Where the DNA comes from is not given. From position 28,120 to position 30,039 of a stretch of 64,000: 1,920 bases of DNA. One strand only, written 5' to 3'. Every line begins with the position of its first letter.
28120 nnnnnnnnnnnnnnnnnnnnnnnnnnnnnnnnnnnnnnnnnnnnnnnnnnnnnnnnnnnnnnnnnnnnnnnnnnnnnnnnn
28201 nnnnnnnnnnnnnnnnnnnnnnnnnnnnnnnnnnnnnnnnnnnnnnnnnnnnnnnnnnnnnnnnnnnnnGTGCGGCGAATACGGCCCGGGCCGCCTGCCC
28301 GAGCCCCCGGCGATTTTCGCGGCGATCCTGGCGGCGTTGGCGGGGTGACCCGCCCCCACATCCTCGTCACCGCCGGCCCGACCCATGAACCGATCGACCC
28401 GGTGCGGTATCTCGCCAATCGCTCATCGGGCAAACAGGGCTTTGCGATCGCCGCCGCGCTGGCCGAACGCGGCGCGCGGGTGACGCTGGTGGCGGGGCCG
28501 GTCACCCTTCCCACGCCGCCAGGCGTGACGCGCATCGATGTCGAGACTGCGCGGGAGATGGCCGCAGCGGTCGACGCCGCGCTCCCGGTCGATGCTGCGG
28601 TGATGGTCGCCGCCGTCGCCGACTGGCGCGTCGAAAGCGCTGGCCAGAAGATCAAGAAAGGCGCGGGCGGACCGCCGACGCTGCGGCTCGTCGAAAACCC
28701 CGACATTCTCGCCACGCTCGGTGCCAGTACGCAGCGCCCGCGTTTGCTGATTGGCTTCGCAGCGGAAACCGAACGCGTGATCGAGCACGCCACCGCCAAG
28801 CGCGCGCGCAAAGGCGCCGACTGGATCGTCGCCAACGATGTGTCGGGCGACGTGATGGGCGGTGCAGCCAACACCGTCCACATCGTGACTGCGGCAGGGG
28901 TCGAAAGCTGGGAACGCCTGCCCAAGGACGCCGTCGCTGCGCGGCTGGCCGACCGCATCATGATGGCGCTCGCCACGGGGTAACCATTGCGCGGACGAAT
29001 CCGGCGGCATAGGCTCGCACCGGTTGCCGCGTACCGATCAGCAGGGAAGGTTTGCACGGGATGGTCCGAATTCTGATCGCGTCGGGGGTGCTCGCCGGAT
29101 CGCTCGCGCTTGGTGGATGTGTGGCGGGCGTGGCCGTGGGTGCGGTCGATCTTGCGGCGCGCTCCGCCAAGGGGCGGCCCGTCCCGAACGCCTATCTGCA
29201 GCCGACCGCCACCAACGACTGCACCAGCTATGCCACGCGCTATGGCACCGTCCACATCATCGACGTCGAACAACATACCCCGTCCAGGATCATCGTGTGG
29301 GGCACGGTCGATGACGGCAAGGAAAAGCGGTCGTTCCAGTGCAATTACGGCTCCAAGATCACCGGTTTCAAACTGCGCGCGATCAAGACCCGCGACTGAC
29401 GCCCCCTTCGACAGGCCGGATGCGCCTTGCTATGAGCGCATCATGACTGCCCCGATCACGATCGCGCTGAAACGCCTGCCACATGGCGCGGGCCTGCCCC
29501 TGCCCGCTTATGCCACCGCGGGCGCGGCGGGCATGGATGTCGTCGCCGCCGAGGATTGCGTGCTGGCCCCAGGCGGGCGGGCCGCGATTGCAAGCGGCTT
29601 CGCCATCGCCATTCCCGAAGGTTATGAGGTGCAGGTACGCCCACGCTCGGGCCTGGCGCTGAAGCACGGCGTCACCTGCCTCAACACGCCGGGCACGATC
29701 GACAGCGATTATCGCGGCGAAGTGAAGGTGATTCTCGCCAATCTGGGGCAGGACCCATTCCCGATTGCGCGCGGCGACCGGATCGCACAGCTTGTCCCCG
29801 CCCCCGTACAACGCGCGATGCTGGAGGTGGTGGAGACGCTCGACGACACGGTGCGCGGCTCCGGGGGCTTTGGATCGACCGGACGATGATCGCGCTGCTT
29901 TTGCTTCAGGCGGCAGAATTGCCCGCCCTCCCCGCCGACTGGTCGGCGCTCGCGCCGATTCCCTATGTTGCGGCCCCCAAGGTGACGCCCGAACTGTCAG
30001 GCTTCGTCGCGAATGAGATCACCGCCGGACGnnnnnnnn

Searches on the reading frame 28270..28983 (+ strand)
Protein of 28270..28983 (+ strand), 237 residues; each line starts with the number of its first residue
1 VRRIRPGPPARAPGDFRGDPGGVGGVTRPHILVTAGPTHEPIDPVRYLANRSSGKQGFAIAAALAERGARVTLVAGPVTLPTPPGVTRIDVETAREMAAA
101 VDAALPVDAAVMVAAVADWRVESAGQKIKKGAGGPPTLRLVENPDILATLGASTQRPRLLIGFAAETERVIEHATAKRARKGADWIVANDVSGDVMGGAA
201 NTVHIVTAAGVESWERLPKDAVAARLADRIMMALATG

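Call 30: search_protein_families(library=pfam, proteins=[window:28270-28983:+], max_evalue=0.0001)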
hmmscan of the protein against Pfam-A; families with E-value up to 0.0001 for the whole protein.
window:28270-28983:+ (237 aa): 1 family
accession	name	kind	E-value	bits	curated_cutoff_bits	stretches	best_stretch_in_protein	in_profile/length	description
PF04127.22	DFP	-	4.4e-68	229.2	22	1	29-206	4-186/186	DNA/pantothenate metabolism flavoprotein C-terminal domain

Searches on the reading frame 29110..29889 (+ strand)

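Call 30: search_protein_families(library=pfam, proteins=[window:29110-29889:+], max_evalue=0.0001)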
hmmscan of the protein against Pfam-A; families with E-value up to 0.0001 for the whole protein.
window:29110-29889:+ (259 aa): 2 families
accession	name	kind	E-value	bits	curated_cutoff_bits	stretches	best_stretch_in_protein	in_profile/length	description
PF00692.24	dUTPase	-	1.8e-32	112.3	22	1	130-258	4-129/129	dUTPase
PF22769.1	DCD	-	3.7e-07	30.8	27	1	147-229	68-149/153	dCTP deaminase-like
